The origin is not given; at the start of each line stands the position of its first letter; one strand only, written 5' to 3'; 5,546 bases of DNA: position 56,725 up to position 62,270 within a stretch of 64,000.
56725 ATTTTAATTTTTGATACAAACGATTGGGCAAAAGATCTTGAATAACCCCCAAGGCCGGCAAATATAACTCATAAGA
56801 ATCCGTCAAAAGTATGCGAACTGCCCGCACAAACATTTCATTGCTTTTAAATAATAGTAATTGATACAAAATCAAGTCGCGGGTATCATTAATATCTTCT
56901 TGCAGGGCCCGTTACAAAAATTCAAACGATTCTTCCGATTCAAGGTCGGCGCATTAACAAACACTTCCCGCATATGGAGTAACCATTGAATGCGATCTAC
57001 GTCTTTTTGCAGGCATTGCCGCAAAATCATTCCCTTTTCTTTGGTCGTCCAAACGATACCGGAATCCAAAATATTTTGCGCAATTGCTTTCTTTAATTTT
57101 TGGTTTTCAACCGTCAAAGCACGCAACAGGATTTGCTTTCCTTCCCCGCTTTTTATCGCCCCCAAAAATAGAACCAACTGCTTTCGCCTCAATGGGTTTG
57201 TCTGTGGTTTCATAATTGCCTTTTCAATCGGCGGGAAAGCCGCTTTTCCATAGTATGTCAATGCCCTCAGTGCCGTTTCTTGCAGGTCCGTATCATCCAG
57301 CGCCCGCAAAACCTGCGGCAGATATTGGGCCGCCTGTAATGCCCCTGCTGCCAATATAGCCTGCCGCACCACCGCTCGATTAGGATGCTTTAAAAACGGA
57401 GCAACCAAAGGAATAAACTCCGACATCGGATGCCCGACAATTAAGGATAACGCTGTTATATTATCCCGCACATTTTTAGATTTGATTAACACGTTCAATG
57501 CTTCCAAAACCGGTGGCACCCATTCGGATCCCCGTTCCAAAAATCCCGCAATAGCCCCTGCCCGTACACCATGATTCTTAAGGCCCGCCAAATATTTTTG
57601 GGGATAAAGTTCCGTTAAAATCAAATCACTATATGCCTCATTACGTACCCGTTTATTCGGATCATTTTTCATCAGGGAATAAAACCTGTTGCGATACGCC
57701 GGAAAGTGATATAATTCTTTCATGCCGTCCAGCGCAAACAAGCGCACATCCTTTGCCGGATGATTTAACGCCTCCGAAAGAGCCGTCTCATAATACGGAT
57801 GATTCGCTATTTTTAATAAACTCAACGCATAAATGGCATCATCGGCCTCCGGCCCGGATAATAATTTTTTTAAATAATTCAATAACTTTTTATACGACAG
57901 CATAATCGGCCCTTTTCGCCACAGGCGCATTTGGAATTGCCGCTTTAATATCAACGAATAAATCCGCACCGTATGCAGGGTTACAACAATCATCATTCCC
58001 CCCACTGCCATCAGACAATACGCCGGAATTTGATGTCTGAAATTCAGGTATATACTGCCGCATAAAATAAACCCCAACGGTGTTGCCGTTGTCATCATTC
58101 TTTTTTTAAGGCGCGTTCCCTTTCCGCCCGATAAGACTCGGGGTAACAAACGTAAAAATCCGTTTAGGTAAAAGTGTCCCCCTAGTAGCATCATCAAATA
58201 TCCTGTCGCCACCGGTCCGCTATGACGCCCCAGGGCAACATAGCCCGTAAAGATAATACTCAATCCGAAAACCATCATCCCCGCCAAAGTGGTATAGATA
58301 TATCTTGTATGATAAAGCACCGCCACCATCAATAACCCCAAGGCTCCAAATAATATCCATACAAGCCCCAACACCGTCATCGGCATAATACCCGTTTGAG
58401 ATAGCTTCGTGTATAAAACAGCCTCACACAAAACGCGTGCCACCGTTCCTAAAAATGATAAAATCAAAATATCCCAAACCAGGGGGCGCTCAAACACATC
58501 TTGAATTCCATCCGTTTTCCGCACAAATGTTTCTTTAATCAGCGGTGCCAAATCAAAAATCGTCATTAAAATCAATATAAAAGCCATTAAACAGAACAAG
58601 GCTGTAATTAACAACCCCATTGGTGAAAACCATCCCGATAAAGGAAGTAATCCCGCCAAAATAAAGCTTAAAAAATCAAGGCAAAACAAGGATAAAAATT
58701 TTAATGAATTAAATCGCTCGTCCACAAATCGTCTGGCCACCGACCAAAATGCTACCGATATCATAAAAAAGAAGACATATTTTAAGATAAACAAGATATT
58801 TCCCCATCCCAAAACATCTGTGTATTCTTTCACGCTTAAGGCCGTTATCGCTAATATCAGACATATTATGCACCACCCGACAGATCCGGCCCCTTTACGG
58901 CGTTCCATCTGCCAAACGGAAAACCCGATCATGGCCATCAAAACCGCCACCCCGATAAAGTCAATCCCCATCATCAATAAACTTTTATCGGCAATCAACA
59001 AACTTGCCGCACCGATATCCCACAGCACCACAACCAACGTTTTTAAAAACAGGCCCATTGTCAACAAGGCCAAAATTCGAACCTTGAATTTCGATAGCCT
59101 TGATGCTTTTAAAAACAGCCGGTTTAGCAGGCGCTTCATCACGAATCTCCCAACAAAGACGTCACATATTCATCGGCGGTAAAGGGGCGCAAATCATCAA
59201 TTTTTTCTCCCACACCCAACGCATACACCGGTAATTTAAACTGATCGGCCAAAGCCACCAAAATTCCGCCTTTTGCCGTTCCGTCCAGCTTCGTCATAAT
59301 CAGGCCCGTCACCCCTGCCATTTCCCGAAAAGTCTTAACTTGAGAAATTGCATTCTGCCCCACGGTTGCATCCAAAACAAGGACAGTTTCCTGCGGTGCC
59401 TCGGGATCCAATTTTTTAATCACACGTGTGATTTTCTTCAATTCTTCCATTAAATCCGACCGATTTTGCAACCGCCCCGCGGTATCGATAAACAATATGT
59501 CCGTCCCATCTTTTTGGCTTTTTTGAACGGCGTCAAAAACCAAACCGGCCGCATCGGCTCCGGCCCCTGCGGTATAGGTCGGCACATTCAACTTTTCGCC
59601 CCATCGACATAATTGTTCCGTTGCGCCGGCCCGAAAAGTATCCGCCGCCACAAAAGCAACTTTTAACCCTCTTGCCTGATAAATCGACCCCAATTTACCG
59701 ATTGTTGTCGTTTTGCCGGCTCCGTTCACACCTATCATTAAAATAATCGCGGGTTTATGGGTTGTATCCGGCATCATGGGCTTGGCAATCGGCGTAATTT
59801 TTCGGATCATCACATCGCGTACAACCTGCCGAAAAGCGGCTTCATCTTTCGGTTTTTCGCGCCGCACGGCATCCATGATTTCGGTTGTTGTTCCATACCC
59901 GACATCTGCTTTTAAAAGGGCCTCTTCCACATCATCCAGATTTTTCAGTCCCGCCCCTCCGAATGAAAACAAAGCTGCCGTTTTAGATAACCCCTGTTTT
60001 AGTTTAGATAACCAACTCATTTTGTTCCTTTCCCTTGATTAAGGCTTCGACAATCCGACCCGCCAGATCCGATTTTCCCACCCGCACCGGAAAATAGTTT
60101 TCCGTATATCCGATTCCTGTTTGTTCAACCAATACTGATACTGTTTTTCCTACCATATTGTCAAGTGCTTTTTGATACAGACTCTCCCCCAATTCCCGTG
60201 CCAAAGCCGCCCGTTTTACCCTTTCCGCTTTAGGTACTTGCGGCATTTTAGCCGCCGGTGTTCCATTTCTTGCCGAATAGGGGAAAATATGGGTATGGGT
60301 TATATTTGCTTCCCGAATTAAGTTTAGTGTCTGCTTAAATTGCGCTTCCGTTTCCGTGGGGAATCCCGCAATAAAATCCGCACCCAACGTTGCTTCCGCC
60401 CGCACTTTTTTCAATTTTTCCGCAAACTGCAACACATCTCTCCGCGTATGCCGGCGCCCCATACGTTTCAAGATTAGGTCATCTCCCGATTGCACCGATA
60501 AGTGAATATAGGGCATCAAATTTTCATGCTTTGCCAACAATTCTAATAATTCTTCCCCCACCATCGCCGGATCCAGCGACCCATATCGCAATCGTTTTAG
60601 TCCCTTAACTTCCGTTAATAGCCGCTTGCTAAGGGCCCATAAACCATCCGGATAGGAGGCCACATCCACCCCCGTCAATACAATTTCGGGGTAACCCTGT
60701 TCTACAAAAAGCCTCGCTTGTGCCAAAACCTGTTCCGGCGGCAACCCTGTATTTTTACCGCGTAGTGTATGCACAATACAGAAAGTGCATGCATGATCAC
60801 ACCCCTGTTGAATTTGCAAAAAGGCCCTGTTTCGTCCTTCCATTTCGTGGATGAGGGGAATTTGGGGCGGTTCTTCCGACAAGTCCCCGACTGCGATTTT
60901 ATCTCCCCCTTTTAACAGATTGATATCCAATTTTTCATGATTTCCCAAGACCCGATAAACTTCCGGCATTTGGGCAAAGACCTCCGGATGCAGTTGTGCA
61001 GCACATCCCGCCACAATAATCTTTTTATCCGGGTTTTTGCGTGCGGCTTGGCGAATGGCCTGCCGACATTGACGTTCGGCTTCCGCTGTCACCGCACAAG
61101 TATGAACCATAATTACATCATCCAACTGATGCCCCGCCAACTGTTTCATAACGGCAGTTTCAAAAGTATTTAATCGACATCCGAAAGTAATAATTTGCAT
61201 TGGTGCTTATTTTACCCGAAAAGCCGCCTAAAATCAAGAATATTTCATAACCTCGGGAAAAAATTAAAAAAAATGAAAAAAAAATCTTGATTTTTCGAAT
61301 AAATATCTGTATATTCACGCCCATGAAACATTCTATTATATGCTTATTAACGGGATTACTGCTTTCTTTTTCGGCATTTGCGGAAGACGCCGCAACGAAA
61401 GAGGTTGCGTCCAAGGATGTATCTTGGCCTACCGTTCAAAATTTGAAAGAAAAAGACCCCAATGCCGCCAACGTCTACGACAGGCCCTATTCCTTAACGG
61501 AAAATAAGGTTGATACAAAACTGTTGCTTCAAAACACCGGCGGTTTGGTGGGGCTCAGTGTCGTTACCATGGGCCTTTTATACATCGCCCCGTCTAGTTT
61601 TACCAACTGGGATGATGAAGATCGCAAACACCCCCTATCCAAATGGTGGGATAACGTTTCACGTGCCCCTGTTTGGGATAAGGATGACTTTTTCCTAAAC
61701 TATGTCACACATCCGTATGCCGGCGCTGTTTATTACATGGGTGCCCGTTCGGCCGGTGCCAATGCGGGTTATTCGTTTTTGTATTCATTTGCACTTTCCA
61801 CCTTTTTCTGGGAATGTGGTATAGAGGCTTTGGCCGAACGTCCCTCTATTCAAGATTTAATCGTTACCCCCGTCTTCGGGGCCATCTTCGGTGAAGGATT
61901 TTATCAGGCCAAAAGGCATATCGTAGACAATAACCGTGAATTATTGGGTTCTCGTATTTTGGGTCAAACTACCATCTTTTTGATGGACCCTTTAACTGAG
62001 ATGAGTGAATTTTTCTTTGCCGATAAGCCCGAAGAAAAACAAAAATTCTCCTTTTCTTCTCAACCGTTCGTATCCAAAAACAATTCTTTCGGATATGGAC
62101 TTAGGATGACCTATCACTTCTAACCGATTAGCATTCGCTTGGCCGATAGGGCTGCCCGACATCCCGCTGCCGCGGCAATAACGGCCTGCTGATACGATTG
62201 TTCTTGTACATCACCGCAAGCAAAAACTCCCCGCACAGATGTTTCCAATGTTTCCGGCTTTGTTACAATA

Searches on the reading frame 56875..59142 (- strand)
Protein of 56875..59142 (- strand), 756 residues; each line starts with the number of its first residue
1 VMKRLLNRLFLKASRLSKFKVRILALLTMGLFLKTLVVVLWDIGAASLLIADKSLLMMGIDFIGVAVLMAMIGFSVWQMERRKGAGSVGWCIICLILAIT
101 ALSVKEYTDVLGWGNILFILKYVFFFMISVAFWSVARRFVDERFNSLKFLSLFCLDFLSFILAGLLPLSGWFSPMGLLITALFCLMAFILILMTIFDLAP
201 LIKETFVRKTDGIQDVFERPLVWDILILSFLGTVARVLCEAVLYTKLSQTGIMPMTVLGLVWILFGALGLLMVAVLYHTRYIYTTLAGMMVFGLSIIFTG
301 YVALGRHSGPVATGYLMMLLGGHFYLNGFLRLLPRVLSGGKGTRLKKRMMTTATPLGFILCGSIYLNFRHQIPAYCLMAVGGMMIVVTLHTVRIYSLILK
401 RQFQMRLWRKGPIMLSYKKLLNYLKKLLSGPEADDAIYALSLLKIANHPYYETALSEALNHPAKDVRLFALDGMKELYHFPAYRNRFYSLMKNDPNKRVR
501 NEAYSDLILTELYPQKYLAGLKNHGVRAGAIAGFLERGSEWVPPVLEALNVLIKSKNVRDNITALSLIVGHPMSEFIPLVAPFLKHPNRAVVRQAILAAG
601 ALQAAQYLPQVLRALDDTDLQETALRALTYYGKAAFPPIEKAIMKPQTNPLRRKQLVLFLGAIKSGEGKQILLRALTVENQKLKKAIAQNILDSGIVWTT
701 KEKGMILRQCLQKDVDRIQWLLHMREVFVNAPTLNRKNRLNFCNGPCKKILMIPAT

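Call 57: search_protein_families(library=pfam, proteins=[window:56875-59142:-], max_evalue=0.001)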
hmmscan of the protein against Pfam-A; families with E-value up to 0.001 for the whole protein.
window:56875-59142:- (756 aa): 1 family
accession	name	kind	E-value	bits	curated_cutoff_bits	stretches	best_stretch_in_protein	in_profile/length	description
PF13646.12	HEAT_2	-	1.7e-15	57.5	27.7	1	549-619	5-75/88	HEAT repeats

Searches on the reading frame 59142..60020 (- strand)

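Call 57: search_protein_families(library=pfam, proteins=[window:59142-60020:-], max_evalue=0.001)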
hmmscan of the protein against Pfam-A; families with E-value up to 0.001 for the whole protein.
window:59142-60020:- (293 aa): 9 families
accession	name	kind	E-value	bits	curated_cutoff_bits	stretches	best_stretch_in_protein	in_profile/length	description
PF00448.28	SRP54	-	4.7e-72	242.2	22.7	1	90-291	1-196/196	SRP54-type protein, GTPase domain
PF02881.24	SRP54_N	-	3.1e-08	34.1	22.4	1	26-69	21-73/75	SRP54-type protein, helical bundle domain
PF13401.12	AAA_22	-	9.9e-06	26.3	27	1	89-200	4-110/130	AAA domain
PF06414.18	Zeta_toxin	-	1.2e-05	25.3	22.3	1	83-196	10-119/199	Zeta toxin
PF13604.12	AAA_30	-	1.3e-05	25.5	27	1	88-188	15-104/191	AAA domain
PF13671.12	AAA_33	-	7.4e-05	23.5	27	1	93-212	2-110/143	AAA domain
PF03308.22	MeaB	-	0.00016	21.3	23.1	1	89-127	32-70/273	Methylmalonyl Co-A mutase-associated GTPase MeaB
PF25199.1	nSTAND_NTPase5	-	0.00062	20.1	34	0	82-140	32-93/145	Novel STAND NTPase 5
PF00004.35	AAA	-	0.00084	20.2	21.2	0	93-219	1-108/131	ATPase family associated with various cellular activities (AAA)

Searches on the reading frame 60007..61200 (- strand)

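Call 57: search_protein_families(library=pfam, proteins=[window:60007-61200:-], max_evalue=0.001)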
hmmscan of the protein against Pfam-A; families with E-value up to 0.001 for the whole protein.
window:60007-61200:- (398 aa): 2 families
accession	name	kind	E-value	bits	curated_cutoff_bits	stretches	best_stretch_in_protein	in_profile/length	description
PF04055.27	Radical_SAM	-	2e-27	96.8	29.5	1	129-295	2-166/166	Radical SAM superfamily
PF00919.26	UPF0004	-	4.6e-16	59.1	27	1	2-84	3-96/98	Uncharacterized protein family UPF0004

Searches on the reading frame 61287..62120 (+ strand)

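Call 57: search_protein_families(library=pfam, proteins=[window:61287-62120:+], max_evalue=0.001)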
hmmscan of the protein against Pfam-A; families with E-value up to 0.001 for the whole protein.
window:61287-62120:+ (278 aa): 1 family
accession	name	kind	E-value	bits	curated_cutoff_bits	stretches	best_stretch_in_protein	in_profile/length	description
PF13084.11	DUF3943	-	1.4e-39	134.8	27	1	128-235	2-107/108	Domain of unknown function (DUF3943)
